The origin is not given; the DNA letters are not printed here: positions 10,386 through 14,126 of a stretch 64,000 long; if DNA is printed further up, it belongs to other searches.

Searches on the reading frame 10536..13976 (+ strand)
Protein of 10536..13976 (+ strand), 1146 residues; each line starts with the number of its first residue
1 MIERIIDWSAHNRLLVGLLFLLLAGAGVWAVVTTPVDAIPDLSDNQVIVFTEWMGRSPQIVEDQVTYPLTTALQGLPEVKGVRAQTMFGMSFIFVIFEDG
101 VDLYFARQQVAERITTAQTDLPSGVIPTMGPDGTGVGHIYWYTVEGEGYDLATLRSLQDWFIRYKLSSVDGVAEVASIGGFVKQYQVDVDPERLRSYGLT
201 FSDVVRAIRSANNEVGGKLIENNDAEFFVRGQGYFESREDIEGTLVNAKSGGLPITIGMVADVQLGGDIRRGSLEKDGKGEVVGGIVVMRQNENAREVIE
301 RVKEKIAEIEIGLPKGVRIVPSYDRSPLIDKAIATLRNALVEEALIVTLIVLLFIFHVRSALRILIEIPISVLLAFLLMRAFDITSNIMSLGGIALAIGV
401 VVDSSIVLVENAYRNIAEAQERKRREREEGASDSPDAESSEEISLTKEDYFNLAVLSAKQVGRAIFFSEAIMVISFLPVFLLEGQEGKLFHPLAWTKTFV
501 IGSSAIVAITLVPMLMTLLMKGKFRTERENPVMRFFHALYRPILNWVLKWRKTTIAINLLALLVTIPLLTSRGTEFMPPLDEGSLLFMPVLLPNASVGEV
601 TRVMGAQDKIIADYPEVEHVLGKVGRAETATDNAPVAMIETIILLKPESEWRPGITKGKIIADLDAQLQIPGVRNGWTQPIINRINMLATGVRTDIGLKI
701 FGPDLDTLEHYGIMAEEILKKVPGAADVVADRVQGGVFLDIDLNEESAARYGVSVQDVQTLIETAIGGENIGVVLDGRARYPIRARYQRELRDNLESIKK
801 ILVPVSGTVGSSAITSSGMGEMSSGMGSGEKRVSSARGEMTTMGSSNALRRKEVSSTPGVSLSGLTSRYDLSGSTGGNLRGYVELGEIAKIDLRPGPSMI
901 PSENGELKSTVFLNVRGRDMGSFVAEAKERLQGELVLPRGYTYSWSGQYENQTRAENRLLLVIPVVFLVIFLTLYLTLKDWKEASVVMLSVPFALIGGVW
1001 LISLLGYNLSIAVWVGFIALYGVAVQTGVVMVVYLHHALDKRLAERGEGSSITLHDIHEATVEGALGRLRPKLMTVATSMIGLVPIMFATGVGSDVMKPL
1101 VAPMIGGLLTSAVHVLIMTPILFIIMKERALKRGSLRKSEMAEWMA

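Call 4: search_protein_families(library=pfam, proteins=[window:10536-13976:+], max_evalue=0.1)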
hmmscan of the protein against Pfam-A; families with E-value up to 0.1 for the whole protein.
window:10536-13976:+ (1146 aa): 2 families
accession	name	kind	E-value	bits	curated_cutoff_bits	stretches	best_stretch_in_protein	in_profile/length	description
PF00873.25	ACR_tran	-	8.7e-233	775.6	28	2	8-826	4-800/1021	AcrB/AcrD/AcrF family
PF02355.23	SecD_SecF_C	-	0.022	14.6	20.5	0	341-422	37-118/189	Protein export membrane protein SecD/SecF, C-terminal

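Call 5: search_protein_families(library=ncbifam, proteins=[window:10536-13976:+], max_evalue=0.01)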
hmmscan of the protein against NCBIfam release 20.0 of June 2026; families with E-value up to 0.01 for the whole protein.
window:10536-13976:+ (1146 aa): 12 families
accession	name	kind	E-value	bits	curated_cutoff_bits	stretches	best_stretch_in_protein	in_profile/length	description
TIGR00914.1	2A0601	subfamily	0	1115.4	701.45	2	1-842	1-830/1051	CusA/CzcA family heavy metal efflux RND transporter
NF033617.1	RND_permease_2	subfamily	5.2e-131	438.5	1250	3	18-419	13-415/1009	multidrug efflux RND transporter permease subunit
NF000282.2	RND_permease_1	subfamily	1.6e-99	334.3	1250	3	21-419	16-422/1029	multidrug efflux RND transporter permease subunit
TIGR00915.1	2A0602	subfamily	9.8e-88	295.2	940.35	2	21-805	17-792/1050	efflux RND transporter permease subunit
NF007905.0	PRK10614.1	equivalog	1.5e-73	248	1774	3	18-418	16-416/1025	multidrug efflux RND transporter permease subunit MdtC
NF007798.0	PRK10503.1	equivalog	7.1e-68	229.2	1584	3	19-419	26-426/1040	MdtB/MuxB family multidrug efflux RND transporter permease subunit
NF007131.0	PRK09577.1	equivalog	2.1e-61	207.9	1768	3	19-419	17-422/1045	multidrug efflux RND transporter permease subunit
NF000037.1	RND_perm_OqxB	exception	2.2e-54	184.7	2200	2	16-419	14-426/1050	multidrug efflux RND transporter permease subunit OqxB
NF007842.1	PRK10555.1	equivalog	1.4e-52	178.7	1854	2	18-775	14-761/1036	multidrug efflux RND transporter permease AcrD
NF007133.0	PRK09579.1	equivalog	6.8e-52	176.2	1763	3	16-420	17-417/1017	multidrug efflux RND transporter permease subunit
NF011706.2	PRK15127.1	equivalog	3.2e-48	164.3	2150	2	22-419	18-423/1049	multidrug efflux RND transporter permease subunit AcrB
TIGR00921.1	2A067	subfamily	0.0043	15.1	351.9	1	345-411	591-658/733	hydrophobe/amphiphile efflux-3 (HAE3) family transporter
